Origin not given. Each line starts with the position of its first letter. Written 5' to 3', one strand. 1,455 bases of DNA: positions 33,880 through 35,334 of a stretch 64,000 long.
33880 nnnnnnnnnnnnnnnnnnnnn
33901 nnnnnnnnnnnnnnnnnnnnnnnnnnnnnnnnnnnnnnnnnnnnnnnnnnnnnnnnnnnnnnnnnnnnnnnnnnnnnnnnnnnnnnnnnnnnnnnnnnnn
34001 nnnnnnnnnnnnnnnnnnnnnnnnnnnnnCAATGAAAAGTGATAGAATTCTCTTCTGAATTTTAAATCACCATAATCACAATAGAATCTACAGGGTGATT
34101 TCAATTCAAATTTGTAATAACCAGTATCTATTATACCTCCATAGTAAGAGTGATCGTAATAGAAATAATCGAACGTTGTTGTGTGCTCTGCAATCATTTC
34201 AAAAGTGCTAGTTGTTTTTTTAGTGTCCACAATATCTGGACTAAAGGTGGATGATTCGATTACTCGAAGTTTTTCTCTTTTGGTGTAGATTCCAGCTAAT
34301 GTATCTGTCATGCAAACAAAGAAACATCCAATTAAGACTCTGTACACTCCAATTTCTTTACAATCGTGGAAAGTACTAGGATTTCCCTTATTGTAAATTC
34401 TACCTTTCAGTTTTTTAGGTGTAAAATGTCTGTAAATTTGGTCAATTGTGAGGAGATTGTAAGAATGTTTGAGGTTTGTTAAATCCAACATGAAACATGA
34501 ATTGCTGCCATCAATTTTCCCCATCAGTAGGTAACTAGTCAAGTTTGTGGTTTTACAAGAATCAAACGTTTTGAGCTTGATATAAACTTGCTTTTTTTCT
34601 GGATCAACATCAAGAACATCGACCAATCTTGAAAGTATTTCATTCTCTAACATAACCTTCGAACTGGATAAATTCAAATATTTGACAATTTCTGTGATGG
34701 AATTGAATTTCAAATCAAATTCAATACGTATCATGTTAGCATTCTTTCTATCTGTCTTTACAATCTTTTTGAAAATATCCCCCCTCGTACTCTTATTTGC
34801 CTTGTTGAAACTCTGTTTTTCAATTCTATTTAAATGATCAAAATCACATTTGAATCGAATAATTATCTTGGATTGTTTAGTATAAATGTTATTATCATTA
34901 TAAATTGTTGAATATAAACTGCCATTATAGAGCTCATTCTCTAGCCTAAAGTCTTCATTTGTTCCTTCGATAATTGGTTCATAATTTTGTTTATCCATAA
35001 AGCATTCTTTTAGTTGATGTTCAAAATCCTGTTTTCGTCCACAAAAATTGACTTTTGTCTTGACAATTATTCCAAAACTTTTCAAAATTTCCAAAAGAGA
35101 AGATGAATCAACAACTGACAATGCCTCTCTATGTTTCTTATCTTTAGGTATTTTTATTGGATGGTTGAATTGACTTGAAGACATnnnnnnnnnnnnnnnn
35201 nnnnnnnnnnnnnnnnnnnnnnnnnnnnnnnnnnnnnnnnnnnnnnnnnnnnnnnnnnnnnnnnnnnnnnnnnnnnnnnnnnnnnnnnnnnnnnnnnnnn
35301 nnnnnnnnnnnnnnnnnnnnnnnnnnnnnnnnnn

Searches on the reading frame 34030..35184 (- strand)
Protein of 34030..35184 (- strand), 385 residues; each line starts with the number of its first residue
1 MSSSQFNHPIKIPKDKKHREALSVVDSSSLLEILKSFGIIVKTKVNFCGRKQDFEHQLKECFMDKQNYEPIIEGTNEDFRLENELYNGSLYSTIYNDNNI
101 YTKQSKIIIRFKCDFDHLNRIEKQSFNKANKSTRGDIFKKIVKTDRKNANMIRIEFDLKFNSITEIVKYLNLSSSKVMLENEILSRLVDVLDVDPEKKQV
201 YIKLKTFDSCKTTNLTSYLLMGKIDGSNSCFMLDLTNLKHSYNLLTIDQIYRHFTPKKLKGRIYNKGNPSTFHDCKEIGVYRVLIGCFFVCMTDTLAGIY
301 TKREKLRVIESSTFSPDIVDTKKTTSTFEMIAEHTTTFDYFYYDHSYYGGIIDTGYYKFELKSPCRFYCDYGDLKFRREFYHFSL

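Call 3: search_protein_families(library=pfam, proteins=[window:34030-35184:-], max_evalue=1)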
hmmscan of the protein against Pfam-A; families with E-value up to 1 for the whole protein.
window:34030-35184:- (385 aa): 0 families

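Call 69: search_solved_structures(query=window:34030-35184:-, max_evalue=1)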
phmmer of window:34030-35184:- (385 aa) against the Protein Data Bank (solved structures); distinct sequences matched with E-value up to 1: 0.
